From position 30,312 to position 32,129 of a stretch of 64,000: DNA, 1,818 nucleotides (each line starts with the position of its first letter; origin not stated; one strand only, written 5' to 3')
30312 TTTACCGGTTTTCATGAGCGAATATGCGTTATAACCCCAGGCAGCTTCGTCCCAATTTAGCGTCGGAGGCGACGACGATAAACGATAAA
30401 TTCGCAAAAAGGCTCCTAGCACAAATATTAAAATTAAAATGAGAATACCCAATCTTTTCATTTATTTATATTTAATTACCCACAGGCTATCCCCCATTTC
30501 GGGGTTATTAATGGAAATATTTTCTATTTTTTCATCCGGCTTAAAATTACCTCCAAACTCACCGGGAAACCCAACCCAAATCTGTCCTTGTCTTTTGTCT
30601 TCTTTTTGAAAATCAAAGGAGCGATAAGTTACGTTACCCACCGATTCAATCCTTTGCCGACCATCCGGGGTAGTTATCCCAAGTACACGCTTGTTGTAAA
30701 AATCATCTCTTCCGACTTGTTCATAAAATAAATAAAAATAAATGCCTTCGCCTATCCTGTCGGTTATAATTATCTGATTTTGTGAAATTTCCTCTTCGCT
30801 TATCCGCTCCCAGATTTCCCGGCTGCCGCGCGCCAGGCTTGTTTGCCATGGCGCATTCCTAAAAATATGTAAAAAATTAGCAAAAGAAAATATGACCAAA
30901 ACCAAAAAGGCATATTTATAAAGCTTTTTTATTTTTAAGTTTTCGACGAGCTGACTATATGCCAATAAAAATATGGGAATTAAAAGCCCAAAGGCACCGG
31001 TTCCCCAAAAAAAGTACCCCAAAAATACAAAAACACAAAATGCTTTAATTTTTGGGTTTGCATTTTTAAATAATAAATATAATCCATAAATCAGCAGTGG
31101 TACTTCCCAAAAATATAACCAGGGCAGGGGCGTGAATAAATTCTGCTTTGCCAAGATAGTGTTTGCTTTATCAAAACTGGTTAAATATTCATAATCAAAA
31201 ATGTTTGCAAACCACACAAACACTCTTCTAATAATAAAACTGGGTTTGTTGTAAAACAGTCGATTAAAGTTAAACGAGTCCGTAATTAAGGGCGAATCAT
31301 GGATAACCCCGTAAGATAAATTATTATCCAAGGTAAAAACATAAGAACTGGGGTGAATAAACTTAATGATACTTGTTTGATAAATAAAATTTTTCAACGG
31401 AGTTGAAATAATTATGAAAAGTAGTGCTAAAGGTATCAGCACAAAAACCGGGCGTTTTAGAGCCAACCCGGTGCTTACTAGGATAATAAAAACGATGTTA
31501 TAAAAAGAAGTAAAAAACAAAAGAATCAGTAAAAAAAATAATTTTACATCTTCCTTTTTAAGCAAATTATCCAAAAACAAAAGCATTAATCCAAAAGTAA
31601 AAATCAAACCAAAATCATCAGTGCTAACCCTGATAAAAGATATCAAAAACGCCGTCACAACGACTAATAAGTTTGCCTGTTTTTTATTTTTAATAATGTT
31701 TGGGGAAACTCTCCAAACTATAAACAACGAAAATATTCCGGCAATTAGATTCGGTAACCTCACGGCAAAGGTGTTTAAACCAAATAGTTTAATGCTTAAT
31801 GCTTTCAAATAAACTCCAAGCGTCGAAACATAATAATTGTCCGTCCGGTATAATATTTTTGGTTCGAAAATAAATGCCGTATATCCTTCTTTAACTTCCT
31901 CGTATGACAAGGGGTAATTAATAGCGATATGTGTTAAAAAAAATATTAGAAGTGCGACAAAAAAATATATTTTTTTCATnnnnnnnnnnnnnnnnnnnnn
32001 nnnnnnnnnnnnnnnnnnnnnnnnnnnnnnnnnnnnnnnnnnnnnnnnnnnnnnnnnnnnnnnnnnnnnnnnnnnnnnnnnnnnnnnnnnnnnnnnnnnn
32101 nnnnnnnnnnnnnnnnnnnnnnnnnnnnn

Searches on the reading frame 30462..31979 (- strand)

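Call 4: search_protein_families(library=pfam, proteins=[window:30462-31979:-], max_evalue=0.01)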
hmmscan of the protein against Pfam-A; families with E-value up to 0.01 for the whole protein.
window:30462-31979:- (505 aa): 1 family
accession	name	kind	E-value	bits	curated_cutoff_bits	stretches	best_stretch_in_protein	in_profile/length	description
PF13231.12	PMT_2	-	5.9e-05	23.8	26.1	1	55-192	6-132/160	Dolichyl-phosphate-mannose-protein mannosyltransferase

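Call 5: search_protein_families(library=ncbifam, proteins=[window:30462-31979:-], max_evalue=0.01)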
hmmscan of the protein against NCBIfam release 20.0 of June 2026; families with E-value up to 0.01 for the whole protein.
window:30462-31979:- (505 aa): 0 families
